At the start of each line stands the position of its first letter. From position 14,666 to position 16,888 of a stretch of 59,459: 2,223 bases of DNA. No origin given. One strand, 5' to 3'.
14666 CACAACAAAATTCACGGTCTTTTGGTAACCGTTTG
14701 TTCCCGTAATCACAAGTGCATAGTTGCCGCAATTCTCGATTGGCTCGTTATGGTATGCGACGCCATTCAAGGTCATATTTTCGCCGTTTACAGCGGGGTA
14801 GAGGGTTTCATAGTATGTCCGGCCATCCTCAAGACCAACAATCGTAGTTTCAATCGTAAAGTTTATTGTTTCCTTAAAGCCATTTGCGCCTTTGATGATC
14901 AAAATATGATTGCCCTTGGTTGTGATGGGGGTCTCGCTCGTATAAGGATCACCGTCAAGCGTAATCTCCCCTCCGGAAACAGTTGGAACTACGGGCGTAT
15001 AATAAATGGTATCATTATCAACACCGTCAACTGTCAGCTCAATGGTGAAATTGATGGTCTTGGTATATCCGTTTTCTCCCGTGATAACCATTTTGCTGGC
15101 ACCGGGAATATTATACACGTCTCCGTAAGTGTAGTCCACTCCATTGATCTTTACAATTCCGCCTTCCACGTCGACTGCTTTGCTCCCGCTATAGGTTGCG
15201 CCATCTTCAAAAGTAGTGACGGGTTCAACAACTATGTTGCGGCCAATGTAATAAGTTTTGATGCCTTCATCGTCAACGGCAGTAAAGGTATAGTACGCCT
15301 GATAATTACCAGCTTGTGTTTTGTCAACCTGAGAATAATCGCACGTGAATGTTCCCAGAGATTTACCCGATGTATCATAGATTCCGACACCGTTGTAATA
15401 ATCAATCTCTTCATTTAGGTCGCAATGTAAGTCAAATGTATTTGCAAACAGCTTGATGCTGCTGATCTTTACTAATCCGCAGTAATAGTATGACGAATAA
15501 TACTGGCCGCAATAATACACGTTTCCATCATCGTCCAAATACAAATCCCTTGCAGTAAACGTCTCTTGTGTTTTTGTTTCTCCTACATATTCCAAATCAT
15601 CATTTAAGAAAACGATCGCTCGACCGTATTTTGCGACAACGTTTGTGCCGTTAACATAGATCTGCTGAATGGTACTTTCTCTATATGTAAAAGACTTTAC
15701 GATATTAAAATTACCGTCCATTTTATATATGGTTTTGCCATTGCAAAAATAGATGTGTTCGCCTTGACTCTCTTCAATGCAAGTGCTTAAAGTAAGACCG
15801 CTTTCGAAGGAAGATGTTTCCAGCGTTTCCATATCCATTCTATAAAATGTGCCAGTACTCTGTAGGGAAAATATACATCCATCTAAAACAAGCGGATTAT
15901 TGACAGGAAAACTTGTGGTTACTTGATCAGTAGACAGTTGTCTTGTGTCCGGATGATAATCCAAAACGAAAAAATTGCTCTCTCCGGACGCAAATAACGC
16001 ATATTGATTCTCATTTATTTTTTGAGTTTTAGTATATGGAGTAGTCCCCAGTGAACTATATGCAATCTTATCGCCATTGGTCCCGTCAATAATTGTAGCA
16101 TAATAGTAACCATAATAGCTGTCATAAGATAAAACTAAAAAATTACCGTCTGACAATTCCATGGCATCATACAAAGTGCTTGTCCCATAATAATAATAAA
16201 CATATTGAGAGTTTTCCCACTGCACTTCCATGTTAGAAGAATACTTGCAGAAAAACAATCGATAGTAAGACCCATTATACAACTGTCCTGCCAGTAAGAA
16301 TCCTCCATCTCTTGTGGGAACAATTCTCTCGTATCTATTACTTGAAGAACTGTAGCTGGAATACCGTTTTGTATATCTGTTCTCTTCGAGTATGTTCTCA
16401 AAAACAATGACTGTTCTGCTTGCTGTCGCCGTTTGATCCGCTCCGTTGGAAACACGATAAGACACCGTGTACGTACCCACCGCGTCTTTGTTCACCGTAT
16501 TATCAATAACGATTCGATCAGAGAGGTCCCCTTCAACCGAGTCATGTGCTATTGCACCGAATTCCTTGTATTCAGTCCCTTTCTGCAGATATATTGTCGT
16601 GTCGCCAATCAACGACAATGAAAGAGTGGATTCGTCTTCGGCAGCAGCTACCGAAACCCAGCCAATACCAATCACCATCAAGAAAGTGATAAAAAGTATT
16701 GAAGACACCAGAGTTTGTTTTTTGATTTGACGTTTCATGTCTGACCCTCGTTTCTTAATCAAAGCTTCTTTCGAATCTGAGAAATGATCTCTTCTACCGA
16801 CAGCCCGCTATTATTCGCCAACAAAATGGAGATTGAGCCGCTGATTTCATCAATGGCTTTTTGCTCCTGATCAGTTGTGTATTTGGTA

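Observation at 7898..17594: Surface protein of about 2,950 aa with about 35 tandem repeats, transcribed and translationally coupled with the signalling cassette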

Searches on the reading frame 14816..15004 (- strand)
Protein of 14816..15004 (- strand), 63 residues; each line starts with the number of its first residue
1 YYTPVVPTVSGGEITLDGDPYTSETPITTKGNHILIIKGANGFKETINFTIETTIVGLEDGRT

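Call 70: search_solved_structures(query=A3, max_evalue=10, show_alignments=2)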
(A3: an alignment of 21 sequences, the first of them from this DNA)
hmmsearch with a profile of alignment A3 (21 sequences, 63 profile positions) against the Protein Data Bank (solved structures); distinct sequences matched with E-value up to 10: 8.
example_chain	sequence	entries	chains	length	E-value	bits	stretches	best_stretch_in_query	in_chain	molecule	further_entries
3ftj_A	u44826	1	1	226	0.08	15.9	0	26-44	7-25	Macrolide export ATP-binding/permease protein macB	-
4zoh_C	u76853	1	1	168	0.49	13.3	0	11-39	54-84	Putative oxidoreductase iron-sulfur subunit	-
5lil_A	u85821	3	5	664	0.49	13.3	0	17-43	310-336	Macrolide export ATP-binding/permease protein MacB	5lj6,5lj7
7bvs_B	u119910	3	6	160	0.62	13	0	1-23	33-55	DfgB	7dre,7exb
3mpi_A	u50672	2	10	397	0.89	12.5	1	20-47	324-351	Glutaryl-CoA dehydrogenase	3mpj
6i8v_A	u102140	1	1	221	0.95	12.4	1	27-46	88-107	Ktr system potassium uptake protein C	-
9sob_V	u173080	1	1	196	1.2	12.1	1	37-61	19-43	Nuclear pore complex protein NUP214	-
2yr3_A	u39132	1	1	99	1.2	12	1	9-38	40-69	Myosin light chain kinase, smooth muscle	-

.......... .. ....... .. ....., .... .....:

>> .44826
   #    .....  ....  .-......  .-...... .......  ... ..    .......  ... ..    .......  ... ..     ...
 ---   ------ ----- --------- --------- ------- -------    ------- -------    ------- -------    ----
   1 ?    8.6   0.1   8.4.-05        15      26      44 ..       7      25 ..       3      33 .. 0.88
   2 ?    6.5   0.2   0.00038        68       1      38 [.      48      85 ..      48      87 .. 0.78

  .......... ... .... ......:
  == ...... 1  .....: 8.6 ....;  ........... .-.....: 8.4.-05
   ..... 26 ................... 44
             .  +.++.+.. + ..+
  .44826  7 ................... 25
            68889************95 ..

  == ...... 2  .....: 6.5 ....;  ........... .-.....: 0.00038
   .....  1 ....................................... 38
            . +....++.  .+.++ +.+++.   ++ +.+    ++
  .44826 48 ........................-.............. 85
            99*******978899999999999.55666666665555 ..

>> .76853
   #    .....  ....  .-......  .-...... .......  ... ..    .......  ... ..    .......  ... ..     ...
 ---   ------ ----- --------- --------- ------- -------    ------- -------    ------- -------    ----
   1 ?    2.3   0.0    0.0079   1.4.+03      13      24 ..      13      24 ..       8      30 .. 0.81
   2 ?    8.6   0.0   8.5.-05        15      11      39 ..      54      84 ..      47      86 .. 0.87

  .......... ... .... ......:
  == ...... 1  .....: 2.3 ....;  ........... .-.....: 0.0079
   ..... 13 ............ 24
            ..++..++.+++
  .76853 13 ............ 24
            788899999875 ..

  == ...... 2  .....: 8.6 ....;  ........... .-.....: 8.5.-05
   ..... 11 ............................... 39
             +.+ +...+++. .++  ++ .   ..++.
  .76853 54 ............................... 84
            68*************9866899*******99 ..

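Call 71: search_protein_families(library=pfam, alignment_id=A3, max_evalue=1)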
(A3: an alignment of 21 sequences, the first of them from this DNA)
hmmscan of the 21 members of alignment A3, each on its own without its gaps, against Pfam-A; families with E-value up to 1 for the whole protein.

A. member 1, seq(63 aa): 0 families

B. families by the number of members that match (of 21 scanned): 11 families
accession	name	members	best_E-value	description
PF18200.7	Big_11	2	0.0031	Bacterial Ig-like domain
PF12951.13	PATR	2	0.008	Passenger-associated-transport-repeat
PF06832.18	BiPBP_C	2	0.16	Penicillin-Binding Protein C-terminus Family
PF07495.19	Y_Y_Y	1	0.005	Y_Y_Y domain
PF22820.2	TcaA_3rd_4th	1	0.027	TcaA protein 3rd/4th domain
PF17599.7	DUF5495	1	0.028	Family of unknown function (DUF5495)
PF05345.18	He_PIG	1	0.03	Putative Ig domain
PF16406.10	DUF5014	1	0.031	Domain of unknown function (DUF5014)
PF01001.24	HCV_NS4b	1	0.14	Hepatitis C virus non-structural protein NS4b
PF23843.2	DUF7210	1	0.18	Domain of unknown function (DUF7210)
PF20418.3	Herpes_gE_N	1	0.27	Alphaherpesvirus glycoprotein E N-terminal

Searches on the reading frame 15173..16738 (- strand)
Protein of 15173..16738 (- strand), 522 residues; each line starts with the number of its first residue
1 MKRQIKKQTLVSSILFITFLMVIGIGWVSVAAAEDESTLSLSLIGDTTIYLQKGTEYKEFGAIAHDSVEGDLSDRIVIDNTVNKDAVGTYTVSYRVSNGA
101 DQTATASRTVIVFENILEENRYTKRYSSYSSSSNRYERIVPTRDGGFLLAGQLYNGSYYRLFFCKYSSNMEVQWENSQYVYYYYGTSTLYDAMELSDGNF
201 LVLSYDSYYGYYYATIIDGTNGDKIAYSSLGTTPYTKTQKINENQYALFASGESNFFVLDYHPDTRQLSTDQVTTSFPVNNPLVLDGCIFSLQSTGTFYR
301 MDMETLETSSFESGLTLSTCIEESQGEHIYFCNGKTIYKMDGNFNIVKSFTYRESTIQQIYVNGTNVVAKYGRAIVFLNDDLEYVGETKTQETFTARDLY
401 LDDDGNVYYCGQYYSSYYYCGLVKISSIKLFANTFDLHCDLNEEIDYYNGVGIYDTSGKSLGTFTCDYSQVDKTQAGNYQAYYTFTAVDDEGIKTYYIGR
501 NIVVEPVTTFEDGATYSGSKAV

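Call 37: predict_structure(alignment_id=A2)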
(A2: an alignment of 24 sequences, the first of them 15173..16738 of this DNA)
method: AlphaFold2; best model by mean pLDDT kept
length: 522 residues; sequences in the alignment: 24
mean_pLDDT: 85.0   pTM: 0.80
mean pLDDT of the five models: 85.0, 84.8, 84.7, 80.8, 75.9
residues with pLDDT >= 90: 300; 70-90: 159; 50-70: 15; < 50: 48
segments of 3 or more residues with pLDDT < 50: 1-35, 510-522
pLDDT, mean of each block of 10 residues (from residue 1): 33 35 30 56 81 84 86 89 92 87 88 87 86 94 95 90 95 88 78 96 92 95 92 94 95 94 92 94 93 93 95 85 93 93 92 91 95 93 91 94 95 93 94 85 86 90 89 87 86 85 73 40 29
secondary structure, 60 per line:
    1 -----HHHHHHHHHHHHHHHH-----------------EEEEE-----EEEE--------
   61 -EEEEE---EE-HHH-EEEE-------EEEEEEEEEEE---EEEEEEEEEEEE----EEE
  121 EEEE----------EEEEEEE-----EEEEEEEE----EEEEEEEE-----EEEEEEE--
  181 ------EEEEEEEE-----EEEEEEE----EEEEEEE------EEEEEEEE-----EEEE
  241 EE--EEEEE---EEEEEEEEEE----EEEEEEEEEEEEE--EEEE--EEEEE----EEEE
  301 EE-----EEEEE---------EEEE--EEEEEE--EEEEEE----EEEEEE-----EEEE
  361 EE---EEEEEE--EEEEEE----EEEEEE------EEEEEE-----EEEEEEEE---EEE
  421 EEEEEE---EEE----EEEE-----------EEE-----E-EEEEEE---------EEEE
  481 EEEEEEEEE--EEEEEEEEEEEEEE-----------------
elements in order: H6-21 E39-43 E49-52 E62-66 E77-80 E88-98 E102-113 E118-124 E135-141 E147-154 E159-166 E172-178 E187-194 E200-206 E211-217 E224-231 E237-242 E245-249 E253-262 E267-279 E282-285 E288-292 E297-302 E308-312 E322-325 E328-333 E336-341 E346-351 E357-362 E366-371 E374-379 E384-389 E396-401 E407-414 E418-426 E430-432 E437-440 E452-454 E462-467 E477-489 E492-505

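Call 40: fold_search(model_id=the predicted structure, library=pdb)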
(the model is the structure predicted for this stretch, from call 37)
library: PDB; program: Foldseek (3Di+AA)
matches with E <= 10: 1374; with E <= 0.001: 741
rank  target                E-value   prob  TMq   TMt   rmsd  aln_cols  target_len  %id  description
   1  4uuy_A                3.3e-10  1.00  0.41  0.63   5.3       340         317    8  Structural Identification of the Vps18 beta-propeller reveals a critical role in the HOPS complex stability and functi (released 2014-10-29)
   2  4uuy_B                3.8e-10  1.00  0.42  0.64   5.3       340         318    8  Structural Identification of the Vps18 beta-propeller reveals a critical role in the HOPS complex stability and functi (released 2014-10-29)
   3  1nex_B                9.9e-10  1.00  0.39  0.45   7.2       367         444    8  Crystal Structure of ScSkp1-ScCdc4-CPD peptide complex (released 2003-02-18)
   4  8orr                  1.1e-09  1.00  0.35  0.48   8.2       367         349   11  Outer membrane protein assembly factor BamB from Klebsiella pneumoniae (released 2024-04-24)
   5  9g33_UU               1.6e-09  1.00  0.43  0.28  16.2       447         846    9  Stalled 90S - Utp23-Krr1-deltaC3 (released 2025-06-18)
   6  8rl2_CG               1.9e-09  1.00  0.38  0.42   9.7       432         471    8  Human pre-60S - State 5 (released 2025-01-15)
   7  3q54                  1.9e-09  1.00  0.34  0.47  19.7       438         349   12  Crystal structure of Escherichia coli BamB (released 2012-05-09)
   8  3v7d_D                1.9e-09  1.00  0.38  0.43   8.0       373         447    9  Crystal Structure of ScSkp1-ScCdc4-pSic1 peptide complex (released 2012-05-02)
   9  3mks_D                2.0e-09  1.00  0.40  0.46   7.1       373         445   10  Crystal Structure of yeast Cdc4/Skp1 in complex with an allosteric inhibitor SCF-I2 (released 2010-07-21)
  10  6y7o_A                2.0e-09  1.00  0.39  0.59  11.4       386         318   12  The complex between the eight-bladed symmetrical designer protein Tako8 and the silicotungstic acid Keggin (STA) (released 2020-12-16)
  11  9a3d_MODEL_1_A        2.0e-09  1.00  0.37  0.47   7.8       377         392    9  Model of E. coli BamB by in-cell photo-crosslinking MS and deep learning (released 2023-02-24)
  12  7mge_A                2.9e-09  1.00  0.38  0.53   7.9       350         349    9  Structure of C9orf72:SMCR8:WDR41 in complex with ARF1 (released 2021-06-23)
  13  8csg_B                3.8e-09  1.00  0.41  0.69   4.5       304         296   12  Human PRMT5:MEP50 structure with Fragment 1 and MTA Bound (released 2022-10-05)
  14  9dta_A                3.8e-09  1.00  0.41  0.59   6.0       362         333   11  Crystal structure of the WDR domain of WDR91 in complex with DR3448 (released 2024-10-16)
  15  3q7m                  3.8e-09  1.00  0.34  0.48  18.7       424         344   13  The crystal structure of BamB from the BAM complex in spacegroup I222 (released 2011-02-09)
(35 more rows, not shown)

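Call 92: fold_search(model_id=the predicted structure, library=viral)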
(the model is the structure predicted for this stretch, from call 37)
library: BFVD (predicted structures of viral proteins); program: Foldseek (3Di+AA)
matches with E <= 10: 1289; with E <= 0.001: 271
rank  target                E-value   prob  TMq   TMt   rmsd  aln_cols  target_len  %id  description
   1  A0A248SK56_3          1.8e-10  1.00  0.36  0.18  24.1       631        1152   12  (no name in the UniProt tables at hand)
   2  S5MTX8                3.6e-10  1.00  0.38  0.52  14.9       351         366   16  Uncharacterized protein [Brevibacillus phage Jimmer1]
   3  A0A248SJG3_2          6.8e-10  1.00  0.42  0.26  18.0       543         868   13  (no name in the UniProt tables at hand)
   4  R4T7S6                8.7e-10  1.00  0.37  0.44  12.3       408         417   16  Pyrrolo-quinoline quinone repeat domain-containing protein [Haloarcula californiae tailed virus 2]
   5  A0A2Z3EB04            4.9e-09  1.00  0.41  0.42  15.8       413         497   13  (no name in the UniProt tables at hand)
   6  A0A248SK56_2          4.9e-09  1.00  0.38  0.18  29.3       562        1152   11  (no name in the UniProt tables at hand)
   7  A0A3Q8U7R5            1.7e-08  1.00  0.35  0.36   8.9       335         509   11  Putative BTB/POZ domain-containing protein [Megavirus baoshan]
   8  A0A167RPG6            1.8e-08  1.00  0.37  0.40   5.7       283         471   11  Putative BTB/POZ domain-containing protein [Powai lake megavirus]
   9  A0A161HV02            2.1e-08  1.00  0.40  0.42   5.1       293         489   13  Putative BTB/POZ domain-containing protein [Powai lake megavirus]
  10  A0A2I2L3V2            2.4e-08  1.00  0.36  0.54   8.7       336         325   11  WD40 domain-containing protein [Orpheovirus IHUMI-LCC2]
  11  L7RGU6                2.9e-08  1.00  0.38  0.52   6.9       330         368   10  WD-repeat family protein [Acanthamoeba polyphaga moumouvirus]
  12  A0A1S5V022            3.1e-08  1.00  0.37  0.42   6.9       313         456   10  (no name in the UniProt tables at hand)
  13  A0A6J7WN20            3.4e-08  1.00  0.42  0.42   6.3       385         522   12  Uncharacterized protein [uncultured Caudovirales phage]
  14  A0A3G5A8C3            3.6e-08  1.00  0.41  0.61   5.7       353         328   13  Uncharacterized protein [Hyperionvirus sp.]
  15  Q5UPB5                3.8e-08  1.00  0.35  0.37   5.4       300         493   12  Putative BTB/POZ domain-containing protein L35 [Acanthamoeba polyphaga mimivirus]
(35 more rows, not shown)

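Call 96: search_protein_families(library=ncbifam, proteins=[window:15173-16738:-], max_evalue=0.1)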
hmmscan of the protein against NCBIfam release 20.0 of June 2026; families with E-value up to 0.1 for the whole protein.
window:15173-16738:- (522 aa): 0 families
